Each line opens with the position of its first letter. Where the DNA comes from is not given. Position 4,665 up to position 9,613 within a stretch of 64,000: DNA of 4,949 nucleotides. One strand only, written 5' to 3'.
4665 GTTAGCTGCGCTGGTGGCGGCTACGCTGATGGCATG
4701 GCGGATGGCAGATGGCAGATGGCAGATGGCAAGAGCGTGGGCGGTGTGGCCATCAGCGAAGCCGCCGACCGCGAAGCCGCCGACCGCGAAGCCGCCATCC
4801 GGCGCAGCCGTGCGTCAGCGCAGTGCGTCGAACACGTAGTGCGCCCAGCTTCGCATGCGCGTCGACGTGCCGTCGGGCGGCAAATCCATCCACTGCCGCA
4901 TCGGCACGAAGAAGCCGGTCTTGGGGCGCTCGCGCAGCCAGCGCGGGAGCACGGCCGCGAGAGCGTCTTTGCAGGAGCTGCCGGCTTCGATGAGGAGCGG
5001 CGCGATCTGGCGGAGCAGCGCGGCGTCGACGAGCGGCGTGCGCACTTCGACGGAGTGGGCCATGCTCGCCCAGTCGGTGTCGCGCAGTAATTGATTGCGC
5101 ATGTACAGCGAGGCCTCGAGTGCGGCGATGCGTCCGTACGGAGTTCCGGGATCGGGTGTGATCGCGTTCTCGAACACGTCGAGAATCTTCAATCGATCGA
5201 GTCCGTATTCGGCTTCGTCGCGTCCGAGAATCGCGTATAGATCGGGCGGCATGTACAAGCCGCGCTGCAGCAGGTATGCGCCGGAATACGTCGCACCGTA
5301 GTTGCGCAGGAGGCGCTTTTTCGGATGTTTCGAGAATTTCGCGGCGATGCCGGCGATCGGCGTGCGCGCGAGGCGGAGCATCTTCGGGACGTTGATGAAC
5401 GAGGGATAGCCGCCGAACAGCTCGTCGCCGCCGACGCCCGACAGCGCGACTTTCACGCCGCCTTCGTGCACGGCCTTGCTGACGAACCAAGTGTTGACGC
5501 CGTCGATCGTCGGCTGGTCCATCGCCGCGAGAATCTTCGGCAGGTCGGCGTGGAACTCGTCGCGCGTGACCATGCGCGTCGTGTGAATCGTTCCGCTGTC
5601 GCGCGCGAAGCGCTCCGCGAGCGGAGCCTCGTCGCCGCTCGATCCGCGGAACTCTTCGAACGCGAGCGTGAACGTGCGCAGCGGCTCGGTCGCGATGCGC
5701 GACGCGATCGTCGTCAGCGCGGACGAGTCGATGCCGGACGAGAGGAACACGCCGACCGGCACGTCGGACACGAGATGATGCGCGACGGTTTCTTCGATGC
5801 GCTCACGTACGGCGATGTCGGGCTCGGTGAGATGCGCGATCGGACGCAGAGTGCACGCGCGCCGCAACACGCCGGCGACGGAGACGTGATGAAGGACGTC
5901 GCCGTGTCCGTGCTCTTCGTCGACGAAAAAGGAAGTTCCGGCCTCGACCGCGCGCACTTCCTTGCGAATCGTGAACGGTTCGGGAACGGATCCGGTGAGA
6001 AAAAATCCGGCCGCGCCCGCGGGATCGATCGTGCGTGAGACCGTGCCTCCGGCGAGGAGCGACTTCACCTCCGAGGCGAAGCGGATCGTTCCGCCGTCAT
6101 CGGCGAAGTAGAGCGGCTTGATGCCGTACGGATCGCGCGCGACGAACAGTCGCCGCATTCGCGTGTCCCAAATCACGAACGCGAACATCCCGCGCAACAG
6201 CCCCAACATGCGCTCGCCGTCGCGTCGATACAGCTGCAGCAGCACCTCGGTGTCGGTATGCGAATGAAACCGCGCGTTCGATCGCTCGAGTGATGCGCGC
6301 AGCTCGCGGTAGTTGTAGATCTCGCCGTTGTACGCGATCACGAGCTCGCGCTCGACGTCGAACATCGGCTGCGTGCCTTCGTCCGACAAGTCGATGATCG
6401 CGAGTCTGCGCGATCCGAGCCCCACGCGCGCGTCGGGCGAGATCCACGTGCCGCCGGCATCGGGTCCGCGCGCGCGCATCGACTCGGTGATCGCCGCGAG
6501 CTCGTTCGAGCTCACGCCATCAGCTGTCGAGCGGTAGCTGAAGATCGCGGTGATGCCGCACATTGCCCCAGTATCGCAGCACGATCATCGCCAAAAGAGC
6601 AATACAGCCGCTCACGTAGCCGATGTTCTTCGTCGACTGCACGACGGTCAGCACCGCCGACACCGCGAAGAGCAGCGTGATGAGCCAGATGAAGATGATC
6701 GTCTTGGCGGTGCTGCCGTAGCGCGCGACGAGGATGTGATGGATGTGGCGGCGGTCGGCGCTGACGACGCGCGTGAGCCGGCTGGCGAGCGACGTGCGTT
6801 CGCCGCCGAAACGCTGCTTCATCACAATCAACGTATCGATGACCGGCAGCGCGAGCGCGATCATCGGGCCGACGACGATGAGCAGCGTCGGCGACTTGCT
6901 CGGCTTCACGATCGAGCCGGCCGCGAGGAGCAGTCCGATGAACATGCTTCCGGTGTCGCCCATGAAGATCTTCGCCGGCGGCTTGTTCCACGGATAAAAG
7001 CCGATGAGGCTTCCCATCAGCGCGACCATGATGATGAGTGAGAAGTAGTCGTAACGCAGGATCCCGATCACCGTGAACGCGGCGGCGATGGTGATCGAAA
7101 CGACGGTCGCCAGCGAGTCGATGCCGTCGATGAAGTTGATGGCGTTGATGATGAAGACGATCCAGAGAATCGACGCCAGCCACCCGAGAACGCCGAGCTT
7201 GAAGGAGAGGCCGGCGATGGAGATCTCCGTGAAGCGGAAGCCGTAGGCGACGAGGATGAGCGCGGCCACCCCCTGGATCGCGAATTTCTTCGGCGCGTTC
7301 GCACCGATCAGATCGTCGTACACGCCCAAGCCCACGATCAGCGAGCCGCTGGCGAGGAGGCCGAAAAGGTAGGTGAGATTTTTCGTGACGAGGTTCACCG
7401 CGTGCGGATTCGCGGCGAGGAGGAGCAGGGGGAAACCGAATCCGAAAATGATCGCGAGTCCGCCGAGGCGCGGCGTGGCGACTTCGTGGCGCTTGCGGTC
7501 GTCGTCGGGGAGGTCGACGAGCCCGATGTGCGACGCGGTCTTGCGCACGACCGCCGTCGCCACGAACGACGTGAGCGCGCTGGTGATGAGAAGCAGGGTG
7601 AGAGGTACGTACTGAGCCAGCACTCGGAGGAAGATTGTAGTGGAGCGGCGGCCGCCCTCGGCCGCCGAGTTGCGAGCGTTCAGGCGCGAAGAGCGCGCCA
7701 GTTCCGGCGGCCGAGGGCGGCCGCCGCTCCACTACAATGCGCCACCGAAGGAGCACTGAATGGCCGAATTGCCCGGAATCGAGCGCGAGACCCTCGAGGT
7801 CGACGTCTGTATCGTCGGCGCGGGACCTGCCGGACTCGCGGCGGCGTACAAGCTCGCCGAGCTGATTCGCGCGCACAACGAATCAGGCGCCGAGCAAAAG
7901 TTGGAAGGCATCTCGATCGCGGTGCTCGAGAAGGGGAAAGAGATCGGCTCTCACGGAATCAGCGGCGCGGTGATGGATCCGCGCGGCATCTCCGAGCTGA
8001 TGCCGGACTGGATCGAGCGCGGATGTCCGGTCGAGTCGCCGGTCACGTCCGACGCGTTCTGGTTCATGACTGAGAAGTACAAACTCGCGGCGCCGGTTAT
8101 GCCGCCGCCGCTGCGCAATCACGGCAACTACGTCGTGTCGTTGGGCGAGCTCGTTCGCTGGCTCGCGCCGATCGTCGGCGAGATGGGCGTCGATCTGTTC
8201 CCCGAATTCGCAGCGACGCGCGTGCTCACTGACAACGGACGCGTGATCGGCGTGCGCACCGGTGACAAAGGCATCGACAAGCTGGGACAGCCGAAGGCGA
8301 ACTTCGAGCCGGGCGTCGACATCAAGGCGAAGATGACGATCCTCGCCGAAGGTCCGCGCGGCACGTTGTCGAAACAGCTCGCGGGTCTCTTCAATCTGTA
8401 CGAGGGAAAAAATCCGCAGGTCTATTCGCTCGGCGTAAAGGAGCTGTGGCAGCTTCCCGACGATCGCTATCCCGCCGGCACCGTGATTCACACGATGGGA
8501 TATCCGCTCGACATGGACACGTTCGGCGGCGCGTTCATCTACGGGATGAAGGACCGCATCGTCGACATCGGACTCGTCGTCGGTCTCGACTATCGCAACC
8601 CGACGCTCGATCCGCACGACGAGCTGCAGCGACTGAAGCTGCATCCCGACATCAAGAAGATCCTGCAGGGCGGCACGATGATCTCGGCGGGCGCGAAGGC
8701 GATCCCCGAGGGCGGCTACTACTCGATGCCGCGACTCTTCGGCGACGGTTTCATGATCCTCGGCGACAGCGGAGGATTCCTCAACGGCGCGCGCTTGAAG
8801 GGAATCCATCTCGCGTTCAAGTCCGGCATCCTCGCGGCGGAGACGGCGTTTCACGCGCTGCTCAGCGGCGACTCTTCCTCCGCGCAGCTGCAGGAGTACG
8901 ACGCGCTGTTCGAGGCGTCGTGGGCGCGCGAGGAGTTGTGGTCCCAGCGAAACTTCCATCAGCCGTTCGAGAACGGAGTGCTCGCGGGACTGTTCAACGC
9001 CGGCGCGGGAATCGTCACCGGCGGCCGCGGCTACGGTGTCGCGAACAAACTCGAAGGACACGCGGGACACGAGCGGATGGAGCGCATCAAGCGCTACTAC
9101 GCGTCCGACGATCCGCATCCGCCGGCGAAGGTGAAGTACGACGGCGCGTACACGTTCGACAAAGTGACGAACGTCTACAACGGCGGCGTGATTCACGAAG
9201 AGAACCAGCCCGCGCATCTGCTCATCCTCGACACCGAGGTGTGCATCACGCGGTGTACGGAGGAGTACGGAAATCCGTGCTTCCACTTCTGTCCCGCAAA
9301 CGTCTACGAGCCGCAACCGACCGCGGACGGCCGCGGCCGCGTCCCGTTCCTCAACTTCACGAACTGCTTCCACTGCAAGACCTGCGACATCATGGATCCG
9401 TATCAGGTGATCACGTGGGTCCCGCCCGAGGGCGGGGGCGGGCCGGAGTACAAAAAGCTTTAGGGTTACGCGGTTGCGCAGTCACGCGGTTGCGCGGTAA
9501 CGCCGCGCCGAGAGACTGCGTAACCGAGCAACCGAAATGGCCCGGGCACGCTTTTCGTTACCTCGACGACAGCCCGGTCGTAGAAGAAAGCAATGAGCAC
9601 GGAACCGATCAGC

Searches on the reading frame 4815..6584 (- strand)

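Call 90: search_protein_families(library=pfam, proteins=[window:4815-6584:-], max_evalue=0.00001)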
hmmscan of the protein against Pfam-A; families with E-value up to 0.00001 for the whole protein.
window:4815-6584:- (589 aa): 3 families
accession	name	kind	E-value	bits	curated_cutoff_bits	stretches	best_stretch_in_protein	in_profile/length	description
PF00733.27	Asn_synthase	-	3.5e-59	201.7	21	1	259-567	2-297/354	Asparagine synthase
PF13537.11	GATase_7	-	9.9e-44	148.7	25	1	59-178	2-123/123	Glutamine amidotransferase domain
PF13522.11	GATase_6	-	1.4e-40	138.8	27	1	41-172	1-130/130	Glutamine amidotransferase domain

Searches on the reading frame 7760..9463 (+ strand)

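Call 90: search_protein_families(library=pfam, proteins=[window:7760-9463:+], max_evalue=0.00001)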
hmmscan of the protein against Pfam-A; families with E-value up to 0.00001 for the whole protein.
window:7760-9463:+ (567 aa): 4 families
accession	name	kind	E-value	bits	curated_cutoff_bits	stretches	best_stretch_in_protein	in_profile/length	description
PF21162.3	ETFQO_UQ-bd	-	1.7e-34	118.7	27.7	1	222-315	1-96/96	ETF-QO, ubiquinone-binding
PF05187.19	Fer4_ETF_QO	-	4.5e-33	114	24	1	463-565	2-104/104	Electron transfer flavoprotein-ubiquinone oxidoreductase, 4Fe-4S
PF01266.30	DAO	-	2.2e-08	34.4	27.9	0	15-69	1-40/353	FAD dependent oxidoreductase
PF00890.30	FAD_binding_2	-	5.5e-06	26.3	20.4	0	15-34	1-20/414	FAD binding domain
